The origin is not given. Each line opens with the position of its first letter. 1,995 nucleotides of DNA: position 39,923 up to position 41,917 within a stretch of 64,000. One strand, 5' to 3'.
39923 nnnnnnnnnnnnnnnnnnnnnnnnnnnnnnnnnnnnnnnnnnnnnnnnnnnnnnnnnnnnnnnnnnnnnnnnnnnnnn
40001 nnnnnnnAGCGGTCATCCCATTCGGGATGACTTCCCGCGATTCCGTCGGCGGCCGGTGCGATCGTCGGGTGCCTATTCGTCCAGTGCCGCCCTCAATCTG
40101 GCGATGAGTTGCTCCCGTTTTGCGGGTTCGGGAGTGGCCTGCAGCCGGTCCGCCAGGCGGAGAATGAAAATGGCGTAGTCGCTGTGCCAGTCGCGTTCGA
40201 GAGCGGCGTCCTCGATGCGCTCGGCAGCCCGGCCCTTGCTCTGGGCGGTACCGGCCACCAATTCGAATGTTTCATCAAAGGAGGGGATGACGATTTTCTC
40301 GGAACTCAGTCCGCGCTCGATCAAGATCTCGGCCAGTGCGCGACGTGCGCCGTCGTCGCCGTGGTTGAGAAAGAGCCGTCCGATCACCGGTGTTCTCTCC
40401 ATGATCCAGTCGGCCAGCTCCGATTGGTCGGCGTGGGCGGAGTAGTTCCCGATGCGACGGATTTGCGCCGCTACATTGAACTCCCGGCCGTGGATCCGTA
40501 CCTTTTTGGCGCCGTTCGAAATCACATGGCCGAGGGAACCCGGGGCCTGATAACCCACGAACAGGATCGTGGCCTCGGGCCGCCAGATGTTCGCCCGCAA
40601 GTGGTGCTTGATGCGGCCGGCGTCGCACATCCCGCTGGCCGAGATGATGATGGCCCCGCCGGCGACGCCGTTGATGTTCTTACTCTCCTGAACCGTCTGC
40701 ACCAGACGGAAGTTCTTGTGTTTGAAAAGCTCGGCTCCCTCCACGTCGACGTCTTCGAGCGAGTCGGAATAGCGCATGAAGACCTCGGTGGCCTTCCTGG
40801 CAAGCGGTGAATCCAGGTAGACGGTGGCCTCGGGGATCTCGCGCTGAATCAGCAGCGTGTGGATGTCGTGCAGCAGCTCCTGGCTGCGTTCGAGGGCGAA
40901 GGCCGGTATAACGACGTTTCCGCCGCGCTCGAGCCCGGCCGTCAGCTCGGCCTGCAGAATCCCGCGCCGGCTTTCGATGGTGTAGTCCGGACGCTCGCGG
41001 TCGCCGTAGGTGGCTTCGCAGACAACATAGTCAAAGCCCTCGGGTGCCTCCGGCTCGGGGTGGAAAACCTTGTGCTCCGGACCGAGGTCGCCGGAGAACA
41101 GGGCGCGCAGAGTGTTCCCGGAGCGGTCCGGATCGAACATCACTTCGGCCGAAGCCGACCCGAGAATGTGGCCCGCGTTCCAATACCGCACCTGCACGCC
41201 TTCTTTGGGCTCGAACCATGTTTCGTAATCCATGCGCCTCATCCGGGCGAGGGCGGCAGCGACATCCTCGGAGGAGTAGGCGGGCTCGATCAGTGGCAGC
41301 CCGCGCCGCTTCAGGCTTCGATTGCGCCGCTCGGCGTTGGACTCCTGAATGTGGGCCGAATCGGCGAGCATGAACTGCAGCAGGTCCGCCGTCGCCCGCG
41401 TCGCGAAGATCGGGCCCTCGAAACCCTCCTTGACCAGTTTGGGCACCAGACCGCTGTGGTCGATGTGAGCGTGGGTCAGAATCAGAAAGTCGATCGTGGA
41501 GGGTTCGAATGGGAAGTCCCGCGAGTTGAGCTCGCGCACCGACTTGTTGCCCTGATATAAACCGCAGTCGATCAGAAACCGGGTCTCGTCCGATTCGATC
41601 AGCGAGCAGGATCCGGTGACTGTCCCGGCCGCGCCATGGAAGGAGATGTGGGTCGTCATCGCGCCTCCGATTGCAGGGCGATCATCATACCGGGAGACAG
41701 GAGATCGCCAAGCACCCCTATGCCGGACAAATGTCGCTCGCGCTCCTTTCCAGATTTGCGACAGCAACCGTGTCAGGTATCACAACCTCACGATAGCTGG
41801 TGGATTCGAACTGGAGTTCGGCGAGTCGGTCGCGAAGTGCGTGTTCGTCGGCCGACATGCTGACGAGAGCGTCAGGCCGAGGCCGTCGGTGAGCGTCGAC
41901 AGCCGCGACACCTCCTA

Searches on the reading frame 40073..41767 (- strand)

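Call 47: search_protein_families(library=pfam, proteins=[window:40073-41767:-], max_evalue=0.00001)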
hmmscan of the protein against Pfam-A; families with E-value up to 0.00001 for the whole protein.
window:40073-41767:- (564 aa): 5 families
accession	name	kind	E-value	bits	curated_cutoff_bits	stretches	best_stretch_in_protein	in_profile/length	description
PF10996.14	Beta-Casp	-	3.6e-35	121.5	27.7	1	296-415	2-119/120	Beta-Casp domain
PF00753.33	Lactamase_B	-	2.5e-12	47.6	22.7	1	49-115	3-67/196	Metallo-beta-lactamase superfamily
PF07521.17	RMMBL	-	1.6e-10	41.2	21.6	1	431-492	3-60/63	Zn-dependent metallo-hydrolase RNA specificity domain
PF16661.11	Lactamase_B_6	-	1.2e-07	31.7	27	1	56-205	1-145/193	Metallo-beta-lactamase superfamily domain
PF12706.13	Lactamase_B_2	-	7.7e-07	29.3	27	1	62-131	1-71/200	Beta-lactamase superfamily domain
